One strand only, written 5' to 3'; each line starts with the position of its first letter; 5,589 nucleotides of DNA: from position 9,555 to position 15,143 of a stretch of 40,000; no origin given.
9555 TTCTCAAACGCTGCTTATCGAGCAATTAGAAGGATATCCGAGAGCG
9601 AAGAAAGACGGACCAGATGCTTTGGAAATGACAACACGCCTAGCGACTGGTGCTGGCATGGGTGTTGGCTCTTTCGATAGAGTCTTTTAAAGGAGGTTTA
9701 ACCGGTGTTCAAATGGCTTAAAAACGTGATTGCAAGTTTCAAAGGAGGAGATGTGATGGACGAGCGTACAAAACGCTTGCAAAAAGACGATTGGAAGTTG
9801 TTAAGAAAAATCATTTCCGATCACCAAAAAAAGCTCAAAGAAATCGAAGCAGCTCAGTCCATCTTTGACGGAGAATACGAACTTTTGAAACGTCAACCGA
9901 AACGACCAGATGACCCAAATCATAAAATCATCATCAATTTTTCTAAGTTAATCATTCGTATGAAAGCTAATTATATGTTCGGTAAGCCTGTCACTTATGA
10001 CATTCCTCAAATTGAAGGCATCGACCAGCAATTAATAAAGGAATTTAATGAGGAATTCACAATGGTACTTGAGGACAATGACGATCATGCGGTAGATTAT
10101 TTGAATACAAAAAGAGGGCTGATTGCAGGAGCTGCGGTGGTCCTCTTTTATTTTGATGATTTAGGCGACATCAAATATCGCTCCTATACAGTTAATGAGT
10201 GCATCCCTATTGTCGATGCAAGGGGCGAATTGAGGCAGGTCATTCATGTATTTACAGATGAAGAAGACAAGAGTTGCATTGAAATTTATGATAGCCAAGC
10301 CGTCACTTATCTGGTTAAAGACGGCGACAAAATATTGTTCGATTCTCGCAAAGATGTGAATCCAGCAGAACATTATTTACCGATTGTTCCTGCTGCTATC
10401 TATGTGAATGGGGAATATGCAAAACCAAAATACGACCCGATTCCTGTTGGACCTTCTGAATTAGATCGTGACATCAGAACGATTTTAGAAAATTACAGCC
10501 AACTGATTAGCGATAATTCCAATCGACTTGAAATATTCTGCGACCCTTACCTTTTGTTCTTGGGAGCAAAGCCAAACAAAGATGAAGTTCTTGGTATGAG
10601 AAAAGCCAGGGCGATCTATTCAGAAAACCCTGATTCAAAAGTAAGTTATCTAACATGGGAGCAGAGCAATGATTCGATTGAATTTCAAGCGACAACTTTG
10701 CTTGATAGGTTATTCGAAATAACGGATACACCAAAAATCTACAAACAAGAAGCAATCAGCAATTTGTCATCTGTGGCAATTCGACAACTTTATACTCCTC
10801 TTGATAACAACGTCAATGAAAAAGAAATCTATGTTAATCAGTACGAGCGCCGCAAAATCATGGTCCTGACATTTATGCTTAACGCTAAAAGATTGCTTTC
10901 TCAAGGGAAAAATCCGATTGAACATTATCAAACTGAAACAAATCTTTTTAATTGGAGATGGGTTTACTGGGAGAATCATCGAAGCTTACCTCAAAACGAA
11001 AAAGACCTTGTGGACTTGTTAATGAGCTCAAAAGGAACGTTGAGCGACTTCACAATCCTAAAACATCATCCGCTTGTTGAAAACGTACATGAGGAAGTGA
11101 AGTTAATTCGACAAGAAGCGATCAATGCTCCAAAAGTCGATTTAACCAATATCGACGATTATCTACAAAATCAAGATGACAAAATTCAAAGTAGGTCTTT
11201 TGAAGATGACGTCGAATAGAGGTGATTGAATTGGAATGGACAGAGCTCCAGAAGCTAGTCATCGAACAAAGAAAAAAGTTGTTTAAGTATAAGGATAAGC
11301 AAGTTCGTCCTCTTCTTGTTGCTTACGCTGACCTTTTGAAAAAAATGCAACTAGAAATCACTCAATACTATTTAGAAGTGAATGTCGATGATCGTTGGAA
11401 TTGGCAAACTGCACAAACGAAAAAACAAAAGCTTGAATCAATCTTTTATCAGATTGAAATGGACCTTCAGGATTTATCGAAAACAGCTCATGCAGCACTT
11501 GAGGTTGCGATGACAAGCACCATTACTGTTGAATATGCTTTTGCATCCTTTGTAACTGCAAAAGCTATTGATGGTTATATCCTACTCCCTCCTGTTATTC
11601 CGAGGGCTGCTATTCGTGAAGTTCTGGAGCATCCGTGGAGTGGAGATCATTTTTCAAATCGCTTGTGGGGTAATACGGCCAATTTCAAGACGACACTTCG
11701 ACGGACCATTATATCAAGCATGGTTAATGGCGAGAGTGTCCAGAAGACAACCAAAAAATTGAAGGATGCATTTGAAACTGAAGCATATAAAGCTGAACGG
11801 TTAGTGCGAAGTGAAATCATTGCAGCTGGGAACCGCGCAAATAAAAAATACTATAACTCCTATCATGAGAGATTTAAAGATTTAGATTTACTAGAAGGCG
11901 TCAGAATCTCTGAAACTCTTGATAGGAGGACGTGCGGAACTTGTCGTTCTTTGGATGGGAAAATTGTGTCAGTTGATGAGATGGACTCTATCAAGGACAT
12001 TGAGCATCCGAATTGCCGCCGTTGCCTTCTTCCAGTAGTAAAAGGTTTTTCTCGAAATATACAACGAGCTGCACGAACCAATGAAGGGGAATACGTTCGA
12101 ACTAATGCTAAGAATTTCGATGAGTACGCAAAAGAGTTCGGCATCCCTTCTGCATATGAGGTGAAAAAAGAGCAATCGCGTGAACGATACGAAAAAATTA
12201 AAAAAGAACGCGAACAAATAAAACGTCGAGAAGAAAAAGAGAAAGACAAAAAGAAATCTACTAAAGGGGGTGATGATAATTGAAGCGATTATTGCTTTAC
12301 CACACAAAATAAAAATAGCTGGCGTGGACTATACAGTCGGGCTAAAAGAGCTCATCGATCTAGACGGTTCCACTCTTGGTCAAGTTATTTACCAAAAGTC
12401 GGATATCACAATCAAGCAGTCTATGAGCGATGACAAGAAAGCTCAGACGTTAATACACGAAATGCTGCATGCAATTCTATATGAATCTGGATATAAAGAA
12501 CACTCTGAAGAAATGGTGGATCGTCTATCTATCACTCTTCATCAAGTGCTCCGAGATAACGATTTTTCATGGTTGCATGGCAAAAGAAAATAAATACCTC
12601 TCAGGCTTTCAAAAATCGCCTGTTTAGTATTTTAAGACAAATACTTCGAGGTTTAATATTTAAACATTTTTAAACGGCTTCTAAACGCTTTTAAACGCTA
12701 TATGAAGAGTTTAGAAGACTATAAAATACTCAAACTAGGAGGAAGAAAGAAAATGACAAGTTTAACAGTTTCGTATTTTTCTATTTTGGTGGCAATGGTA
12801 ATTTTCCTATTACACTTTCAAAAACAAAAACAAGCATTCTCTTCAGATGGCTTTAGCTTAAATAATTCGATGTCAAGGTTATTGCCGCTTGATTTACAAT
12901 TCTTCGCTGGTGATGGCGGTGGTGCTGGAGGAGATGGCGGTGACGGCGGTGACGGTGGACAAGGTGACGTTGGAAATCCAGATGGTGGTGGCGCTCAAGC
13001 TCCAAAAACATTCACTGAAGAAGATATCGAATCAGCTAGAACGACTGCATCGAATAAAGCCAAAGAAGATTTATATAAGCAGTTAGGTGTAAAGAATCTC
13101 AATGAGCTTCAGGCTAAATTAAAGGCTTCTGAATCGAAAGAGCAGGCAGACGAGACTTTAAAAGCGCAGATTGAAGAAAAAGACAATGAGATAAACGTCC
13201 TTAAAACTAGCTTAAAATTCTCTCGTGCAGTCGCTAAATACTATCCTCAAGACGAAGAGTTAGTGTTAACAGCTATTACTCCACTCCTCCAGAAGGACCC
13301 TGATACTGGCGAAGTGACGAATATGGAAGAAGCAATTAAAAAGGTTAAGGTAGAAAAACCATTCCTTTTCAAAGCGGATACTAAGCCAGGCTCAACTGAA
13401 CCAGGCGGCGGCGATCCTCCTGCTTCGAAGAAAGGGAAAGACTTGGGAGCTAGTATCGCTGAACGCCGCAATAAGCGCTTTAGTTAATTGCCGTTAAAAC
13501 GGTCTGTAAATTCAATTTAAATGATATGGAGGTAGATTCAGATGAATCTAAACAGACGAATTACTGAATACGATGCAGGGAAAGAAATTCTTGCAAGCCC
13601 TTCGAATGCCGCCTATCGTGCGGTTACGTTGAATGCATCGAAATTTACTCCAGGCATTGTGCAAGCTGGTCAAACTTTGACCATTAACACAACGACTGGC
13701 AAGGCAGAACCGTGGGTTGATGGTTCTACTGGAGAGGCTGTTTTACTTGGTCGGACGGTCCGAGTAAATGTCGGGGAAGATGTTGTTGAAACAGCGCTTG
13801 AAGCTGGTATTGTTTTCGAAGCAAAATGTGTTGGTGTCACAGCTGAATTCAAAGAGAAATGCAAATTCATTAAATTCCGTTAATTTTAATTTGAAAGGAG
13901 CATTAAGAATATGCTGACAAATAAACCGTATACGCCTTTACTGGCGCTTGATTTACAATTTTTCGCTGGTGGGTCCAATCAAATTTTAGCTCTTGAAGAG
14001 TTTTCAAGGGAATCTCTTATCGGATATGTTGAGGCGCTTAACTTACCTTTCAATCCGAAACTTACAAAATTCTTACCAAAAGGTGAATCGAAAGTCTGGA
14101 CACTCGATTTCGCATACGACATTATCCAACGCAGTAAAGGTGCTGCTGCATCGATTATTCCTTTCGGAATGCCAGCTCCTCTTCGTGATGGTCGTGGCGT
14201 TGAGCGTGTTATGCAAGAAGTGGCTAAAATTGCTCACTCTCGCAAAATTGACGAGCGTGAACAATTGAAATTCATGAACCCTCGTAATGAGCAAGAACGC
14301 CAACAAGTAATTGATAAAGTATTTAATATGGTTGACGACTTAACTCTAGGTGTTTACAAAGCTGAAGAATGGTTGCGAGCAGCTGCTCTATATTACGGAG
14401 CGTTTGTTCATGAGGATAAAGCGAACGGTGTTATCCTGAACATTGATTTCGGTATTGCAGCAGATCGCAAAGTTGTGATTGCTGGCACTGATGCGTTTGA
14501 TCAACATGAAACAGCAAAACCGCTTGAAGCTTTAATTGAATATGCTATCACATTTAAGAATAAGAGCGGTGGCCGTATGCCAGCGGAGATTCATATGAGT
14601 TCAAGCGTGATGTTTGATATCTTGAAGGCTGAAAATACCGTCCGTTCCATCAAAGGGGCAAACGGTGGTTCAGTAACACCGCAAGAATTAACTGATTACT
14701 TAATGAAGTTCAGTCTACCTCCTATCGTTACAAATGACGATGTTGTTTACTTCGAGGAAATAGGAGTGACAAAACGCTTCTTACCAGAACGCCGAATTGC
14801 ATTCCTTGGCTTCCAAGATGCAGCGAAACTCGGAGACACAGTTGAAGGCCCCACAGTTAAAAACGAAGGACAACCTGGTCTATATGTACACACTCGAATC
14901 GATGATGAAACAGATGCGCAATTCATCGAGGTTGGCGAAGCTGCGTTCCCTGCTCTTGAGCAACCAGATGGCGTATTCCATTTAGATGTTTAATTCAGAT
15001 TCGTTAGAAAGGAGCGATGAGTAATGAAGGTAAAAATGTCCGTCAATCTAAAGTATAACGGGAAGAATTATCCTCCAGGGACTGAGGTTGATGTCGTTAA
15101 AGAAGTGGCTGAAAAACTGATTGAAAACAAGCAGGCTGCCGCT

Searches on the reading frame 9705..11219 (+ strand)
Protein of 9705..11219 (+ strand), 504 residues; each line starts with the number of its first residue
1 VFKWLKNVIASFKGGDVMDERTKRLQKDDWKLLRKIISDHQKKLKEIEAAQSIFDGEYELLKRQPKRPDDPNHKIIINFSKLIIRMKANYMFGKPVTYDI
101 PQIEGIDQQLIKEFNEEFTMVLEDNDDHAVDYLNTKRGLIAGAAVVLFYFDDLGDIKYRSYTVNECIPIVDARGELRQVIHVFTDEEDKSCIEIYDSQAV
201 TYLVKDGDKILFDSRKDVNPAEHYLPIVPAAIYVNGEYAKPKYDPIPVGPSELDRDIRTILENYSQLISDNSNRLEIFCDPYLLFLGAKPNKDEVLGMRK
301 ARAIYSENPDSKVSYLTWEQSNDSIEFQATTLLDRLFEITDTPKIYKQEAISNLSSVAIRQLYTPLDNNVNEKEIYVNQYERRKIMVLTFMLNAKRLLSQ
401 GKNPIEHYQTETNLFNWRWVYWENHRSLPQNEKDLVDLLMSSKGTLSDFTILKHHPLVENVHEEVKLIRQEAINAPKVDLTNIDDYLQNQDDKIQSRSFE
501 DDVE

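Call 22: search_protein_families(library=pfam, proteins=[window:9705-11219:+], max_evalue=0.001)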
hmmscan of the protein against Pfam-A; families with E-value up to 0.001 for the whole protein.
window:9705-11219:+ (504 aa): 1 family
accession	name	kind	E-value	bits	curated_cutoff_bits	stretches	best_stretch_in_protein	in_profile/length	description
PF05133.19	SPP1_portal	-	1.9e-51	175.8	25.5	1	34-472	2-410/416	Phage portal protein, SPP1 Gp6-like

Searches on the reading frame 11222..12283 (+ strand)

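Call 22: search_protein_families(library=pfam, proteins=[window:11222-12283:+], max_evalue=0.001)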
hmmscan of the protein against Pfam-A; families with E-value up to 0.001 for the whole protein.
window:11222-12283:+ (353 aa): 1 family
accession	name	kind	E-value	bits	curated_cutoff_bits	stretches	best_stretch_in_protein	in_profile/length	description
PF04233.19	Phage_Mu_F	-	1.5e-10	42.2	29.6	1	158-266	2-108/112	Phage Mu protein F like protein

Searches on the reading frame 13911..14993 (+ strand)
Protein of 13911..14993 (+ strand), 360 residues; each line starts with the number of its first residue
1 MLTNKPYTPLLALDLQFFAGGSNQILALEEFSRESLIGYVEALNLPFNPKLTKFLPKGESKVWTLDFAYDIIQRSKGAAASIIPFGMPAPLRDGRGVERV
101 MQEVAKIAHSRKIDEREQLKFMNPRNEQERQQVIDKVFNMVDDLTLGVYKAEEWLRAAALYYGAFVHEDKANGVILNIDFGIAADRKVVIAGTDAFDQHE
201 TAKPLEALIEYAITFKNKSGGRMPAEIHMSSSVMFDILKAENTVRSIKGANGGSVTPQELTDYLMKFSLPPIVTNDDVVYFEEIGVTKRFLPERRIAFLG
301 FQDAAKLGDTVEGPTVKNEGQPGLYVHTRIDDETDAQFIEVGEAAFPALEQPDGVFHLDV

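Call 22: search_protein_families(library=pfam, proteins=[window:13911-14993:+], max_evalue=0.001)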
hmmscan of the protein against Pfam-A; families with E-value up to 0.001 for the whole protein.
window:13911-14993:+ (360 aa): 1 family
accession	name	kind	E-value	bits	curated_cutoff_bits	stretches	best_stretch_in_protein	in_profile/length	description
PF03864.22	Phage_cap_E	-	1.6e-20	73.8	22.9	1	57-359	25-328/329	Phage major capsid protein E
